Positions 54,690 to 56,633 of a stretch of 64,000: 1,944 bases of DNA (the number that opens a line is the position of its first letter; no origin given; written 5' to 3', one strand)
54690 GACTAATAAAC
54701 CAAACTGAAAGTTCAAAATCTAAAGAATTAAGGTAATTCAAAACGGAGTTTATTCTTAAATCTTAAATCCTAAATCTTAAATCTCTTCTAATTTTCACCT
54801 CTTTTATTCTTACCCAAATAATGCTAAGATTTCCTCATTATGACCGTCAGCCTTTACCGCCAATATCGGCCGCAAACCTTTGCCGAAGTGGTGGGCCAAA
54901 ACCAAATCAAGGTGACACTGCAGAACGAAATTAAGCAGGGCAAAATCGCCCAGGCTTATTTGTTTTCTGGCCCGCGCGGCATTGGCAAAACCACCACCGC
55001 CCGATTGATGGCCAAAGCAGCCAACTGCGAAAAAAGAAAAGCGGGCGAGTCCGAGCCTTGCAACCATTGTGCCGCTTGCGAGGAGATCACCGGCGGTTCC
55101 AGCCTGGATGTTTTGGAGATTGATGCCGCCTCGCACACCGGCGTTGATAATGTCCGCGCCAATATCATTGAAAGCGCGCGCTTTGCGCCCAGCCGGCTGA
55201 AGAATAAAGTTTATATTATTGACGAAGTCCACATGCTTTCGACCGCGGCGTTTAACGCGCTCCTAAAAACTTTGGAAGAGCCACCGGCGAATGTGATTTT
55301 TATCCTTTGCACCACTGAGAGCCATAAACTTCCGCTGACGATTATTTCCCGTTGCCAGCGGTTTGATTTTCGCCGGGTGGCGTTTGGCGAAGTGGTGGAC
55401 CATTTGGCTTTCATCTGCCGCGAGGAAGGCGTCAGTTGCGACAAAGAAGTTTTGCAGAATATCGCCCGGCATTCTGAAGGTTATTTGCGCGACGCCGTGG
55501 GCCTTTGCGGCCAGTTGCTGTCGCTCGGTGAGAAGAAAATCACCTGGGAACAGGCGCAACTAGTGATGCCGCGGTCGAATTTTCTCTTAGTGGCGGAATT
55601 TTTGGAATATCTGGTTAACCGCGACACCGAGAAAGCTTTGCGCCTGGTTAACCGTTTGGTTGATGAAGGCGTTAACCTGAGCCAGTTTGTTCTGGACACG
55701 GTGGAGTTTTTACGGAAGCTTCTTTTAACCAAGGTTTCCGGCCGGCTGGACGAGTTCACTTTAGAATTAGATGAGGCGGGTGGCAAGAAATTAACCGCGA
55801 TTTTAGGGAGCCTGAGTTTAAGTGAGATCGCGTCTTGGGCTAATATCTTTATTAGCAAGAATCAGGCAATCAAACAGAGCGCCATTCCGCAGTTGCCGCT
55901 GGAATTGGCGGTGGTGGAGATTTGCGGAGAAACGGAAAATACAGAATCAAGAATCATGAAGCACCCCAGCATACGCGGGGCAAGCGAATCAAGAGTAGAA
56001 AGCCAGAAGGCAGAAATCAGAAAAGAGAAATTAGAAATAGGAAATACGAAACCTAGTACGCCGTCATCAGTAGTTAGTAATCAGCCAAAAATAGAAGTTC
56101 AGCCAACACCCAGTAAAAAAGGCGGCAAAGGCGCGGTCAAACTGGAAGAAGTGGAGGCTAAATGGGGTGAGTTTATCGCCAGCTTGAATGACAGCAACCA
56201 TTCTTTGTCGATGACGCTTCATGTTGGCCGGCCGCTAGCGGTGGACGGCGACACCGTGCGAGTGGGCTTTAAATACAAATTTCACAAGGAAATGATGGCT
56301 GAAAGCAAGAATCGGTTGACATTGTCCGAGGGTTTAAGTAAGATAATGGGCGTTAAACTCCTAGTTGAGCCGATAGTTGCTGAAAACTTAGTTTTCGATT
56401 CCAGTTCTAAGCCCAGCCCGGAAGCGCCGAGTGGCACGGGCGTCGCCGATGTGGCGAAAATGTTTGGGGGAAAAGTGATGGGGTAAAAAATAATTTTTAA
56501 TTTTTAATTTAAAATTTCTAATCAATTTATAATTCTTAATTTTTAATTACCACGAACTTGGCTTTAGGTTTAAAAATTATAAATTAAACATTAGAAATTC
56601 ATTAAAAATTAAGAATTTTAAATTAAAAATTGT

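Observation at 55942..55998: dnaX copy of the in-frame repeat, followed by AGAAA-word repeats forming the linker of DNA pol III gamma/tau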

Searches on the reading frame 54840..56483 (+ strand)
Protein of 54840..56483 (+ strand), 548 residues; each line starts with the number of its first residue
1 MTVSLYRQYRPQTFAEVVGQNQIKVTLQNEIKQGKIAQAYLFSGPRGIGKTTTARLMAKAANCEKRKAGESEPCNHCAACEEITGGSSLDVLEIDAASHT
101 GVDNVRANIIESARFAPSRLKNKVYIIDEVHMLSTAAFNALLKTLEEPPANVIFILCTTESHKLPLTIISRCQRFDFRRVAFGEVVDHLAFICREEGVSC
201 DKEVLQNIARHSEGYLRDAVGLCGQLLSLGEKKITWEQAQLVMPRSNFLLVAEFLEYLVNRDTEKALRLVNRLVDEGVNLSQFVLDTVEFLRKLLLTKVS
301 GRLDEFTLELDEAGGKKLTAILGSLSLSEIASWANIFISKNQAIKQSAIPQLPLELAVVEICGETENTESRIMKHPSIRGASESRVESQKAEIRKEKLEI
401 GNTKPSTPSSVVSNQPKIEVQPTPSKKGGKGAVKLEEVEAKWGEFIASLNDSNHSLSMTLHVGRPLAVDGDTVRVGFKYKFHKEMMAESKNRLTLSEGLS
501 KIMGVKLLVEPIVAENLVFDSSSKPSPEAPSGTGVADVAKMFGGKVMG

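Call 8: search_protein_families(library=pfam, proteins=[window:54840-56483:+], max_evalue=0.01)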
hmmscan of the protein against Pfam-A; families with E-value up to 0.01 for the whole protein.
window:54840-56483:+ (548 aa): 14 families
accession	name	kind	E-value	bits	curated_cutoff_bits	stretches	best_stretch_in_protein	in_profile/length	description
PF13177.12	DNA_pol3_delta2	-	9.2e-43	146.4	27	1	20-179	2-159/161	DNA polymerase III, delta subunit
PF00004.35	AAA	-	2.2e-12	48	21.2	1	41-176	2-124/131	ATPase family associated with various cellular activities (AAA)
PF12169.13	DNA_pol3_gamma3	-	3.1e-08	33.9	24.4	1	251-363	18-129/143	DNA polymerase III subunits gamma and tau domain III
PF05496.18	RuvB_N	-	7.9e-08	32.6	27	1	10-67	2-63/159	Holliday junction DNA helicase RuvB P-loop domain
PF22608.2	DNAX_ATPase_lid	-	1.5e-07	31.6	27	1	185-231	2-48/49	DNA polymerase III clamp loader subunit, ATPase lid domain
PF13401.12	AAA_22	-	3e-07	31.3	27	1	39-159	7-123/130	AAA domain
PF21960.2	RCF1-5-like_lid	-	1.7e-06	28.3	27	1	189-220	3-35/43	RCF1/5-like, AAA+ ATPase lid domain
PF07728.20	AAA_5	-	4e-06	27.3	22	1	41-147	3-92/139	AAA domain (dynein-related subfamily)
PF13604.12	AAA_30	-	1.6e-05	25.2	27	1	39-155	20-122/191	AAA domain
PF20964.2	DnaX_C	-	5.2e-05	23.6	26.2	1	433-532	7-107/113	DNA polymerase III subunit tau, C-terminal domain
PF13245.12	AAA_19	-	0.00016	22.3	25.1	1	38-154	12-122/134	AAA domain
PF06068.19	TIP49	-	0.00017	21.3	23.8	0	120-155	273-308/347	TIP49 P-loop domain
PF13173.12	AAA_14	-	0.00018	22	27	1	39-155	4-94/129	AAA domain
PF13191.12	AAA_16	-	0.0026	18.7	32.6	0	30-153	18-165/167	AAA ATPase domain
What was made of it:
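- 54840..56486 (+): dnaX (DNA polymerase III gamma/tau), 548 aa, single continuous ORF that reads through the repeats. Pfam hits DNA_pol3_delta2, DNAX_ATPase_lid, DNA_pol3_gamma3 251-363 and DnaX_C 433-532 (call 8).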

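Call 10: find_homologous_proteins(query=window:54840-56483:+, max_evalue=1e-20)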
Query window:54840-56483:+ (548 aa): 8000 proteins with E <= 1e-20 among 8000 candidates; the best 120 are listed.
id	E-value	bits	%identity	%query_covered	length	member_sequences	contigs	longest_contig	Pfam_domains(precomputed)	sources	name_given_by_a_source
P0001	0.0e+0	1207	100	100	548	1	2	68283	PF12169.14,PF13604.13,PF00004.36,PF13401.13,PF22608.3,PF21960.3,PF05496.19,PF13177.13,PF07728.21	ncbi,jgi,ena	ncbi:MAG: DNA polymerase III subunit gamma/tau [Patescibacteria group bacterium]|jgi:DNA polymerase-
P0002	3.3e-220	751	65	100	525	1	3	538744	PF12169.14,PF06068.20,PF00004.36,PF13401.13,PF22608.3,PF21960.3,PF05496.19,PF13177.13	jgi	jgi:DNA polymerase-3 subunit gamma/tau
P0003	1.3e-205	702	59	100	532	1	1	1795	PF12169.14,PF13245.13,PF00004.36,PF13401.13,PF22608.3,PF21960.3,PF05496.19,PF13177.13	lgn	-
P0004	5.4e-198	677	58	100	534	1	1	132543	PF12169.14,PF06068.20,PF00004.36,PF13401.13,PF22608.3,PF05496.19,PF13177.13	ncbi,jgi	ncbi:MAG: DNA polymerase III subunit gamma/tau [Patescibacteria group bacterium]|jgi:DNA polymerase-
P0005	6.0e-186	637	56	100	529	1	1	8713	PF12169.14,PF13245.13,PF00004.36,PF13401.13,PF22608.3,PF05496.19,PF13177.13,PF07728.21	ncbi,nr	ncbi:DNA polymerase III subunit gamma/tau [Candidatus Falkowbacteria bacterium]|nr:DNA polymerase II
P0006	1.1e-168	581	51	100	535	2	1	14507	PF12169.14,PF00004.36,PF13401.13,PF20964.3,PF22608.3,PF05496.19,PF13177.13,PF07728.21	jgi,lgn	jgi:DNA polymerase-3 subunit gamma/tau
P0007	3.3e-168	579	63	66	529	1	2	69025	PF13173.13,PF12169.14,PF00004.36,PF13401.13,PF22608.3,PF05496.19,PF13177.13,PF07728.21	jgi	-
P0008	8.4e-166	571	50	99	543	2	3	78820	PF12169.14,PF13604.13,PF13245.13,PF00004.36,PF13401.13,PF22608.3,PF21960.3,PF05496.19,PF13177.13,PF07728.21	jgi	-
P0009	1.3e-163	564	50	100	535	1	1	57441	PF13173.13,PF12169.14,PF00004.36,PF13401.13,PF20964.3,PF22608.3,PF05496.19,PF13177.13,PF07728.21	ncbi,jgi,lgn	jgi:DNA polymerase-3 subunit gamma/tau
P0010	1.9e-163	563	51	99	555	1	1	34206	PF12169.14,PF13604.13,PF00004.36,PF13401.13,PF22608.3,PF21960.3,PF05496.19,PF13177.13,PF07728.21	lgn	-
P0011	1.1e-159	551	51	100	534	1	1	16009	PF12169.14,PF13604.13,PF00004.36,PF13401.13,PF22608.3,PF13177.13,PF07728.21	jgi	jgi:DNA polymerase-3 subunit gamma/tau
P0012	1.9e-159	550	49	100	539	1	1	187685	PF13173.13,PF12169.14,PF00004.36,PF13401.13,PF22608.3,PF05496.19,PF13177.13,PF07728.21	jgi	jgi:DNA polymerase-3 subunit gamma/tau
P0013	3.5e-158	546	50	96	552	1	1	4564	PF12169.14,PF13604.13,PF00004.36,PF13401.13,PF22608.3,PF21960.3,PF05496.19,PF13177.13,PF07728.21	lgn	-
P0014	7.9e-158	545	50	100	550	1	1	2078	PF12169.14,PF00004.36,PF13401.13,PF22608.3,PF05496.19,PF13177.13,PF07728.21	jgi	jgi:DNA polymerase-3 subunit gamma/tau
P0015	2.2e-157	543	50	100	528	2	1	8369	PF12169.14,PF06068.20,PF13245.13,PF00004.36,PF13401.13,PF20964.3,PF22608.3,PF05496.19,PF13177.13,PF07728.21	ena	-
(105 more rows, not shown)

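Call 11: find_encoding_contigs(protein=window:54840-56483:+, flank=3000, max_places=4)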
Protein window:54840-56483:+ (548 aa): 3 contigs read that carry it; 1 place shown.
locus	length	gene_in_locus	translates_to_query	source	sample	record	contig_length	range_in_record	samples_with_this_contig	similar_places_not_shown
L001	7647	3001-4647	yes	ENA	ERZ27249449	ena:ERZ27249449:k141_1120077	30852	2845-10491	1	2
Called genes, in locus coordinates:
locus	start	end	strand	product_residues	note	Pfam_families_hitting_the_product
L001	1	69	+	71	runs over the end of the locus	-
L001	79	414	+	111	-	PF00515:TPR_1 (faint), PF07719:TPR_2 (faint), PF13181:TPR_8 (faint), PF13414:TPR_11, PF14559:TPR_19 (weak)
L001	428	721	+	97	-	PF11950:DUF3467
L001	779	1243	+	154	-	-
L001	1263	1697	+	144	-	-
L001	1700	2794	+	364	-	PF00226:DnaJ, PF01556:DnaJ_C, PF00684:DnaJ_CXXCXGXG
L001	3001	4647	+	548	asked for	PF05496:RuvB_N (weak), PF13177:DNA_pol3_delta2, PF13401:AAA_22 (weak), PF00004:AAA, PF07728:AAA_5 (weak), PF21960:RCF1-5-like_lid (weak), PF22608:DNAX_ATPase_lid (weak), PF12169:DNA_pol3_gamma3, +1 more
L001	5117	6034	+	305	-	PF01544:CorA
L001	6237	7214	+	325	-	PF00294:PfkB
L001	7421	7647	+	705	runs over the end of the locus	PF02629:CoA_binding, PF13380:CoA_binding_2, PF13607:Succ_CoA_lig, PF19045:Ligase_CoA_2, PF13549:ATP-grasp_5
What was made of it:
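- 54840..56486 (+): The identical protein occurs on 3 contigs (call 11).
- The identical protein is on 3 contigs in NCBI, JGI and ENA holdings (calls 10, 11).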

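Call 15: find_encoding_contigs(protein=P0002, flank=10000, max_places=2)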
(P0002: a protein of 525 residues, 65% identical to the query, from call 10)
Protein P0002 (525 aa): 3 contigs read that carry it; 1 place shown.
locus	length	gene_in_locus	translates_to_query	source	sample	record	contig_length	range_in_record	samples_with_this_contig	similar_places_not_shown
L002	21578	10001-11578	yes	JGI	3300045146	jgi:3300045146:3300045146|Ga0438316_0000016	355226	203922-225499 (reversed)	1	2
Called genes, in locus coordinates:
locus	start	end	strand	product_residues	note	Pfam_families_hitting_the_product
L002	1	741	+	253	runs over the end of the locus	PF01145:Band_7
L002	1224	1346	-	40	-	-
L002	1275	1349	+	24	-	-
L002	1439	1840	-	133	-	-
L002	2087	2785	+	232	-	PF01628:HrcA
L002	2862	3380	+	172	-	PF01025:GrpE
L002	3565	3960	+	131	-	PF00011:HSP20, PF17886:ArsA_HSP20 (faint)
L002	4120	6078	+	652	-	PF00012:HSP70, PF06723:MreB_Mbl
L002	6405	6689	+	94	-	PF11950:DUF3467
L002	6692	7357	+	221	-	-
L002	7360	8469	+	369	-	PF00226:DnaJ, PF01556:DnaJ_C, PF00684:DnaJ_CXXCXGXG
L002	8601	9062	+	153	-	-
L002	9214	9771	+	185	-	-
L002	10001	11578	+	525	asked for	PF05496:RuvB_N (weak), PF06068:TIP49 (faint), PF13177:DNA_pol3_delta2, PF00004:AAA, PF13401:AAA_22 (faint), PF21960:RCF1-5-like_lid (weak), PF22608:DNAX_ATPase_lid, PF12169:DNA_pol3_gamma3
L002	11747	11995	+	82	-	PF01541:GIY-YIG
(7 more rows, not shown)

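Call 47: find_encoding_contigs(protein=P0004, flank=10000, max_places=1)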
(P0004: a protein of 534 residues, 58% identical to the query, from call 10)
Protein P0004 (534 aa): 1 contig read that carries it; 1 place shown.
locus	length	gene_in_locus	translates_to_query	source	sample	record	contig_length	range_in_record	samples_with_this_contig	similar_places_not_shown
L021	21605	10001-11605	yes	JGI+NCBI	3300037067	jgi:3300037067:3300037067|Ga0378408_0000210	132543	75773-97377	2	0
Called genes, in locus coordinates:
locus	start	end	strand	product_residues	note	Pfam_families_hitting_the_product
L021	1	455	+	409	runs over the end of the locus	PF12704:MacB_PCD, PF02687:FtsX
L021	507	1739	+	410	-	PF12704:MacB_PCD, PF02687:FtsX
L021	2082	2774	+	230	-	PF01628:HrcA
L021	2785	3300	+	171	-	PF01025:GrpE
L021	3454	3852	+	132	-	PF00011:HSP20, PF17886:ArsA_HSP20 (weak)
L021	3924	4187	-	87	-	-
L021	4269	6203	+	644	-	PF00012:HSP70, PF06723:MreB_Mbl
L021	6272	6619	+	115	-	PF00719:Pyrophosphatase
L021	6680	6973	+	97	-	PF11950:DUF3467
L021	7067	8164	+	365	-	PF00226:DnaJ, PF01556:DnaJ_C, PF00684:DnaJ_CXXCXGXG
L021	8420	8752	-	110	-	-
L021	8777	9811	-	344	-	-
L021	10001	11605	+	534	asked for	PF05496:RuvB_N (weak), PF06068:TIP49 (faint), PF13177:DNA_pol3_delta2, PF00004:AAA, PF13401:AAA_22 (faint), PF22608:DNAX_ATPase_lid (weak), PF12169:DNA_pol3_gamma3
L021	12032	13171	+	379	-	PF00149:Metallophos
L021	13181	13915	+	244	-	PF09968:DUF2202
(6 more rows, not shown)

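Call 49: find_encoding_contigs(protein=P0005, flank=5000, max_places=1)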
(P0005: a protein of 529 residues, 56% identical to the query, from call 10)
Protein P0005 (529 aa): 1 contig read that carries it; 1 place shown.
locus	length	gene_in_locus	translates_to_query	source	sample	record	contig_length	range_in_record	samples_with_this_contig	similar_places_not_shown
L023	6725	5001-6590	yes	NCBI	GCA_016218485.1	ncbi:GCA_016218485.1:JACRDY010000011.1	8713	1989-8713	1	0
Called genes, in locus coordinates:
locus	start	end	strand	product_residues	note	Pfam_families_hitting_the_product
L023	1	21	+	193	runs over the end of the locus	PF01025:GrpE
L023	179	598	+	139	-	PF00011:HSP20, PF17886:ArsA_HSP20 (weak)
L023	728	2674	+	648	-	PF00012:HSP70, PF06723:MreB_Mbl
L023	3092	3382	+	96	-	PF11950:DUF3467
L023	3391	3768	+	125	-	-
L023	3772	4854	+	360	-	PF00226:DnaJ, PF01556:DnaJ_C, PF00684:DnaJ_CXXCXGXG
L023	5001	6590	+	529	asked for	PF05496:RuvB_N (weak), PF13177:DNA_pol3_delta2, PF13245:AAA_19 (weak), PF00004:AAA, PF07728:AAA_5 (weak), PF13401:AAA_22 (weak), PF22608:DNAX_ATPase_lid (weak), PF12169:DNA_pol3_gamma3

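Call 60: search_solved_structures(query=window:54840-56483:+, max_evalue=1e-10, show_alignments=1)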
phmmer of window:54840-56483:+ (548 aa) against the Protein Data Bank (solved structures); distinct sequences matched with E-value up to 1e-10: 36.
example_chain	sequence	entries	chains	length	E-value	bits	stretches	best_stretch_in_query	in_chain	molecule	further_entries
1xxi_B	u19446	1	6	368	2e-66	228.3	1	5-300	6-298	DNA polymerase III subunit gamma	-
9oyl_B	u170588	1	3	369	2e-66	228.3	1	5-300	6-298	DNA polymerase III subunit tau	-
1jr3_A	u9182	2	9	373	2.1e-66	228.2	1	5-300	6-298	DNA polymerase III subunit gamma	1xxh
3glh_B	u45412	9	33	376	2.1e-66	228.2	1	5-300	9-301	DNA polymerase III subunit tau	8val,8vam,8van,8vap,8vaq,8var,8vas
3glf_B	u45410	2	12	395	2.5e-66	228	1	5-300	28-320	DNA polymerase III subunit tau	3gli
8giy_B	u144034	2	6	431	3.2e-66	227.6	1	5-300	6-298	DNA polymerase III subunit tau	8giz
8gj0_B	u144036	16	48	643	8.7e-66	226.2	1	5-300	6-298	DNA polymerase III subunit tau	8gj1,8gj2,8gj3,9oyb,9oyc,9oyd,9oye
3glg_B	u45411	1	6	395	1.2e-65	225.7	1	5-300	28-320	DNA polymerase III subunit tau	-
1njf_A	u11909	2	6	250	3.3e-63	217.7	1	5-237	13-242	DNA polymerase III subunit gamma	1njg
1iqp_A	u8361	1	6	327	5.5e-23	85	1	7-255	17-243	RFCS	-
2chg_A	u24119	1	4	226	3e-17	66.1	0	91-231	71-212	REPLICATION FACTOR C SMALL SUBUNIT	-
2chq_A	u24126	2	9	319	3.6e-17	65.8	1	7-273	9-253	REPLICATION FACTOR C SMALL SUBUNIT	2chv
8tw7_3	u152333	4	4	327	8.3e-17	64.6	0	81-201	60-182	Replication factor C subunit 3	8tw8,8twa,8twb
8fs3_C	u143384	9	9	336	9.1e-17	64.5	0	81-200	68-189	Replication factor C subunit 3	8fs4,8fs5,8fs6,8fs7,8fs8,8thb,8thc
8dr0_C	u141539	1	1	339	9.3e-17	64.4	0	81-200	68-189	Replication factor C subunit 3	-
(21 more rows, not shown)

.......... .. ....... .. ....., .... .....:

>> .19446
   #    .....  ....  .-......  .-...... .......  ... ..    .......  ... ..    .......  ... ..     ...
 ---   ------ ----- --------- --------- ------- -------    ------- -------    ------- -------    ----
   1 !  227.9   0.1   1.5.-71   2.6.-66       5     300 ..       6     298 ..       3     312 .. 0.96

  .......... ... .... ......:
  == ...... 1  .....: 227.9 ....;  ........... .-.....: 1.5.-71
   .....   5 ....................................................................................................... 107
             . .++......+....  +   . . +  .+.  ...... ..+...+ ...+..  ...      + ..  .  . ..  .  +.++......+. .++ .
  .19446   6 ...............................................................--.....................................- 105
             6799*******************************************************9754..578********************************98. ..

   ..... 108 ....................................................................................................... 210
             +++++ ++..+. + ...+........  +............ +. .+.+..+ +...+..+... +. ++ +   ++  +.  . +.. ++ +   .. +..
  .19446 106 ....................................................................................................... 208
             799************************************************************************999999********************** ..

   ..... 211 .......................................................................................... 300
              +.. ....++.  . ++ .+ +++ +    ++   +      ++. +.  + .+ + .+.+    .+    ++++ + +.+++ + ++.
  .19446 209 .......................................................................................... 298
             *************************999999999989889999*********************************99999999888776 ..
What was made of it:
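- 54840..56486 (+): Aligns to E. coli gamma 6-298 (call 60).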

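Call 64: predict_structure(alignment_id=A1)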
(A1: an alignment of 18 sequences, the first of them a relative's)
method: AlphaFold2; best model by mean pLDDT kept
length: 548 residues; sequences in the alignment: 18
mean_pLDDT: 69.9   pTM: 0.44
mean pLDDT of the five models: 69.9, 68.8, 68.4, 65.3, 63.3
residues with pLDDT >= 90: 27; 70-90: 334; 50-70: 79; < 50: 108
segments of 3 or more residues with pLDDT < 50: 1-9, 365-431, 518-548
pLDDT, mean of each block of 10 residues (from residue 1): 35 67 82 87 83 88 85 85 82 77 55 68 90 84 85 91 88 85 83 84 85 73 79 80 65 88 86 80 85 79 56 69 83 88 79 86 49 25 27 33 34 30 27 73 77 59 74 76 73 81 81 58 33 43 40
secondary structure, 60 per line:
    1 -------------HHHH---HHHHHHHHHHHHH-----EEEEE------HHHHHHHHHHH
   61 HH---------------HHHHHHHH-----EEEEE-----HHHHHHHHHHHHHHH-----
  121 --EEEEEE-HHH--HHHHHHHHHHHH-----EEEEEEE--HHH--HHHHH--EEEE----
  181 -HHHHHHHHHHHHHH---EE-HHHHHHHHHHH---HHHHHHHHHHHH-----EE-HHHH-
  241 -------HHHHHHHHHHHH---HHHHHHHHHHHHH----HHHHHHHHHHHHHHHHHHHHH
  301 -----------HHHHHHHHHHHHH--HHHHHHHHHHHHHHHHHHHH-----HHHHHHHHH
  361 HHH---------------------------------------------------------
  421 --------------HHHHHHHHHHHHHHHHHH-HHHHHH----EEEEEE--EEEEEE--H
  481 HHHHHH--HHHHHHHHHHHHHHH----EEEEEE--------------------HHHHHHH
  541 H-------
elements in order: H14-17 H21-33 E39-43 H50-62 H78-85 E91-95 H101-115 E123-128 H135-146 E152-158 H166-170 E173-176 H182-195 H202-212 H216-227 H236-239 H248-259 H263-275 H280-300 H312-324 H327-346 H352-363 H435-452 H454-459 E464-469 E472-477 H480-486 H489-503 E508-513 H534-541

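Call 93: find_encoding_contigs(protein=P0003, flank=500, max_places=1)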
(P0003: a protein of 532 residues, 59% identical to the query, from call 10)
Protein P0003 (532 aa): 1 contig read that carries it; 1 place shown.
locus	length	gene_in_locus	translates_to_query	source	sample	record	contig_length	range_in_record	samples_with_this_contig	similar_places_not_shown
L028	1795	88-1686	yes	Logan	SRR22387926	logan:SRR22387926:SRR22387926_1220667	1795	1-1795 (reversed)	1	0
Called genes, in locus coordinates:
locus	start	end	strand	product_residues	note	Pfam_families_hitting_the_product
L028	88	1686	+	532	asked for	PF05496:RuvB_N (weak), PF13177:DNA_pol3_delta2, PF13245:AAA_19 (weak), PF00004:AAA, PF13401:AAA_22 (weak), PF21960:RCF1-5-like_lid (weak), PF22608:DNAX_ATPase_lid, PF12169:DNA_pol3_gamma3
